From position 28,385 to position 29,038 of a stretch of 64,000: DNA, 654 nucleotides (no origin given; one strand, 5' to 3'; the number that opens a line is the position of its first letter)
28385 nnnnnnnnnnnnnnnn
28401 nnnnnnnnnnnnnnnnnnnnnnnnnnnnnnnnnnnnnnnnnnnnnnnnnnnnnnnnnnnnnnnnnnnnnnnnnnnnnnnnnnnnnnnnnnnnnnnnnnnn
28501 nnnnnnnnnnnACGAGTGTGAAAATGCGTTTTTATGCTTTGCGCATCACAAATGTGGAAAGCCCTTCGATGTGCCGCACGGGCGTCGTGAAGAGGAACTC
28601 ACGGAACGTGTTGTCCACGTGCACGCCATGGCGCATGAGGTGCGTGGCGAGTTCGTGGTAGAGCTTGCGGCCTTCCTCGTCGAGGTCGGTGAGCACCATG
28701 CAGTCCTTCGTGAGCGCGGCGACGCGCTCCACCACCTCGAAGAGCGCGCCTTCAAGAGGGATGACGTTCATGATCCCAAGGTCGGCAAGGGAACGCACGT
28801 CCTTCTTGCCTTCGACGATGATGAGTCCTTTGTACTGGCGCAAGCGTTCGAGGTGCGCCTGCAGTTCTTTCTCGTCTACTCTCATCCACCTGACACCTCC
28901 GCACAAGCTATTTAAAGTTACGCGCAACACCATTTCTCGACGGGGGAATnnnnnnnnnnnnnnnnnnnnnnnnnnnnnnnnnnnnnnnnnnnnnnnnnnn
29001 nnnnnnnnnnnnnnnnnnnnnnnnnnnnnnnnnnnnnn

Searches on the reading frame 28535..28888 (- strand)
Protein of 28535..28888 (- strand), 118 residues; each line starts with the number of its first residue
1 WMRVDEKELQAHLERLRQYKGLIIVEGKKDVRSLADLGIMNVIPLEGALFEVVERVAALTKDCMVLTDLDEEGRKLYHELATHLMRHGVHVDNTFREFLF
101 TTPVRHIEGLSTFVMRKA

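Call 27: search_protein_families(library=pfam, proteins=[window:28535-28888:-], max_evalue=0.001)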
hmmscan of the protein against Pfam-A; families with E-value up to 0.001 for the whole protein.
window:28535-28888:- (118 aa): 3 families
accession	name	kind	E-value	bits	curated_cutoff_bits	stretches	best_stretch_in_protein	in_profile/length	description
PF01751.28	Toprim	-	9.8e-09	35.7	23.1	1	22-85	2-81/96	Toprim domain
PF13662.12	Toprim_4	-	2.6e-05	24.8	25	1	22-92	3-82/85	Toprim domain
PF13155.12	Toprim_2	-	4.7e-05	24.1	22.1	1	23-91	1-73/88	Toprim-like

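Call 48: search_protein_families(library=ncbifam, proteins=[window:28535-28888:-], max_evalue=0.01)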
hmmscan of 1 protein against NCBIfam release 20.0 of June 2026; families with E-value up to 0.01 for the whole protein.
window:28535-28888:- (118 aa): 9 families
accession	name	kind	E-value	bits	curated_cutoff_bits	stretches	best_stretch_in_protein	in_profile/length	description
NF003090.0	PRK04017.1-1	equivalog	2.5e-15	56.4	120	1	7-109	7-110/132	hypothetical protein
NF003091.0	PRK04017.1-2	equivalog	2.2e-13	50.2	129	1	13-115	28-135/151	hypothetical protein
NF003094.0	PRK04017.1-5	equivalog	1.1e-11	44.9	124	1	21-117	24-126/128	hypothetical protein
NF003092.0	PRK04017.1-3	equivalog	3.8e-11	43.1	193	1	21-115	22-116/125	hypothetical protein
NF003108.1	PRK04031.1-1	equivalog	5.2e-07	29.2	300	1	21-81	165-225/419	DNA primase DnaG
NF003093.0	PRK04017.1-4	equivalog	1.8e-05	24.9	160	1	22-109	25-115/138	hypothetical protein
TIGR00334.1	5S_RNA_mat_M5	equivalog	0.00034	20.7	110.65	1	20-85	3-72/174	ribonuclease M5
NF005477.0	PRK07078.1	subfamily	0.007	14.5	1014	1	16-90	187-263/759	hypothetical protein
TIGR01391.1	dnaG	equivalog_domain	0.0096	14.8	283.6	0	13-92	250-331/414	DNA primase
